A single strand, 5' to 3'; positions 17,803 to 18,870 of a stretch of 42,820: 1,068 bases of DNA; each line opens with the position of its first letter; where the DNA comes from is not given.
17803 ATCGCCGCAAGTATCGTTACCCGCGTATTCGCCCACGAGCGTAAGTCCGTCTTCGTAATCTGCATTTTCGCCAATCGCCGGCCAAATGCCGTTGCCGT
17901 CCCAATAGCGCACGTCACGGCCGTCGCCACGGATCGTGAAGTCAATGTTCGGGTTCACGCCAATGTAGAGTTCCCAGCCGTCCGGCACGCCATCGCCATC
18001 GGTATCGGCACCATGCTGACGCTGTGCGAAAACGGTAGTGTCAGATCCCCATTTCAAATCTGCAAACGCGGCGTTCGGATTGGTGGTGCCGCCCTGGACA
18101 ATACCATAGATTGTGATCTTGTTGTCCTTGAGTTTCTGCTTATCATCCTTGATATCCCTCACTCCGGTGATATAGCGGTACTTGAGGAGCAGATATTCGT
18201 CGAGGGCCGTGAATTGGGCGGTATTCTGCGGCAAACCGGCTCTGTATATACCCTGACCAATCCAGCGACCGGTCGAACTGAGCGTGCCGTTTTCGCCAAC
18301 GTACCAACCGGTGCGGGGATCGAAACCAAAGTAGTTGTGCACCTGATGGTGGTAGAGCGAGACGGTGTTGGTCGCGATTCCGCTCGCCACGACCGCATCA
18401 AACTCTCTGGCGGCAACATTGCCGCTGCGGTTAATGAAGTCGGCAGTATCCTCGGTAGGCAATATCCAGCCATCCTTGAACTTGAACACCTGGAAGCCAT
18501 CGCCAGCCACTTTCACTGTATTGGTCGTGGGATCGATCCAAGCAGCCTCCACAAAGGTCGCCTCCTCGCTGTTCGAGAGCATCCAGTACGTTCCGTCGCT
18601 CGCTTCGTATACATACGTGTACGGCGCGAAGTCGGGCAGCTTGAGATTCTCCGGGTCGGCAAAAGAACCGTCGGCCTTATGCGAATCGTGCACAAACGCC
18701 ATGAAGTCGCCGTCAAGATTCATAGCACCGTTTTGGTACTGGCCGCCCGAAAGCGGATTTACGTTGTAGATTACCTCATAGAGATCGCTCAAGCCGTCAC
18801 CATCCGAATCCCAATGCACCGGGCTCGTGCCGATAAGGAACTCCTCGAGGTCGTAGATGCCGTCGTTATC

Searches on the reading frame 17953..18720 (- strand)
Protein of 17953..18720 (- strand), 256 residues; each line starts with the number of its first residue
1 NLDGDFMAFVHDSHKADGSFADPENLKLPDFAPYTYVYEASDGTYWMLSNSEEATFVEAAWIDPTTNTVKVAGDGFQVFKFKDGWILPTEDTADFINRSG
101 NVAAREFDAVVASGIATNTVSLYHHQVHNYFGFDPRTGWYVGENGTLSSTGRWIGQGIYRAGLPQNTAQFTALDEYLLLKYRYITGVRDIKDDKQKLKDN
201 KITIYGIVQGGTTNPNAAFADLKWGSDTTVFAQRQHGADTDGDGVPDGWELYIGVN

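Call 58: predict_structure(alignment_id=A5)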
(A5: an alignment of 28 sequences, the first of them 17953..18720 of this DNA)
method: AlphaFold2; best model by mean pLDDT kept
length: 256 residues; sequences in the alignment: 28
mean_pLDDT: 82.9   pTM: 0.83
mean pLDDT of the five models: 82.9, 80.7, 80.2, 74.7, 71.8
residues with pLDDT >= 90: 92; 70-90: 127; 50-70: 30; < 50: 7
segments of 3 or more residues with pLDDT < 50: 149-155
pLDDT, mean of each block of 10 residues (from residue 1): 80 79 88 89 90 86 81 90 94 82 77 68 96 86 55 49 82 92 96 98 93 82 79 78 81 80
secondary structure, 60 per line:
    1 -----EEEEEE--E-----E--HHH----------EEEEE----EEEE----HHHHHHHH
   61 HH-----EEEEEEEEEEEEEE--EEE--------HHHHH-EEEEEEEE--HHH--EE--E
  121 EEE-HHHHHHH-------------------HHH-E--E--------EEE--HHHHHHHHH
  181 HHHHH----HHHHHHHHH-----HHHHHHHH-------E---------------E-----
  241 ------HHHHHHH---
elements in order: E6-11 E36-40 E45-48 H53-62 E68-81 E84-86 H95-99 E101-108 E120-123 H125-131 E167-169 H172-185 H190-198 H204-211 H247-253

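Call 61: fold_search(model_id=the predicted structure, library=pdb)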
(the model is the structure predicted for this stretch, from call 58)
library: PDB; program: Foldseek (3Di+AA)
matches with E <= 10: 309; with E <= 0.001: 0
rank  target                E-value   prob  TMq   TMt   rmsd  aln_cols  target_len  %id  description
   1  4m7a_H                7.3e-01  0.16  0.14  0.40   7.9        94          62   10  Crystal structure of Lsm2-8 complex bound to the 3' end sequence of U6 snRNA (released 2013-11-13)
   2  4m78_A                7.3e-01  0.14  0.14  0.39   8.5        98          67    8  Crystal structure of Lsm2-8 complex, space group P21 (released 2013-11-13)
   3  5gmk_s                8.8e-01  0.13  0.15  0.37   8.5       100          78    5  Cryo-EM structure of the Catalytic Step I spliceosome (C complex) at 3.4 angstrom resolution (released 2016-08-17)
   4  8xi2_f                8.8e-01  0.12  0.14  0.33   7.9        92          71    6  Cryo-EM structure of the Chlamydomonas C* complex (released 2024-10-09)
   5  5zwo_h                9.4e-01  0.12  0.15  0.37   8.1       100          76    5  Cryo-EM structure of the yeast B complex at average resolution of 3.9 angstrom (released 2018-08-29)
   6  8xi2_b                9.4e-01  0.11  0.15  0.31   9.9       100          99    7  Cryo-EM structure of the Chlamydomonas C* complex (released 2024-10-09)
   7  4v9j_BX               9.4e-01  0.03  0.08  0.17  15.7       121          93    9  70S ribosome translocation intermediate GDPNP-II containing elongation factor EFG/GDPNP, mRNA, and tRNA bound in the  (released 2014-07-09)
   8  5gan_8                1.0e+00  0.13  0.14  0.42   8.8        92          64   10  The overall structure of the yeast spliceosomal U4/U6.U5 tri-snRNP at 3.7 Angstrom (released 2016-01-27)
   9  4xq3_G                1.1e+00  0.16  0.15  0.38   6.3        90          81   11  Crystal structure of Sso-SmAP2 (released 2015-04-29)
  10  3pgw_Q                1.1e+00  0.13  0.15  0.39   8.6       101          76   11  Crystal structure of human U1 snRNP (released 2010-12-29)
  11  4m77_H                1.1e+00  0.13  0.14  0.33   7.8        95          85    9  Crystal structure of Lsm2-8 complex, space group I212121 (released 2013-11-13)
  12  5gan_b                1.1e+00  0.10  0.16  0.36   8.2       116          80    6  The overall structure of the yeast spliceosomal U4/U6.U5 tri-snRNP at 3.7 Angstrom (released 2016-01-27)
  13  4pjo_B                1.2e+00  0.03  0.09  0.21  12.8        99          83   13  Minimal U1 snRNP (released 2014-12-31)
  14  3pgw_B                1.2e+00  0.02  0.09  0.20  13.0       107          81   11  Crystal structure of human U1 snRNP (released 2010-12-29)
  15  1v1p_B                1.2e+00  0.01  0.07  0.07  18.1       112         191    7  The structure SSL from Staphylococcus Aureus from an orthorhombic crystal form (released 2004-07-01)
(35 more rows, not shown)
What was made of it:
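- On Any experimentally solved fold (PDB): Foldseek of the M0 model: best E 0.73, TM 0.14 (call 61).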
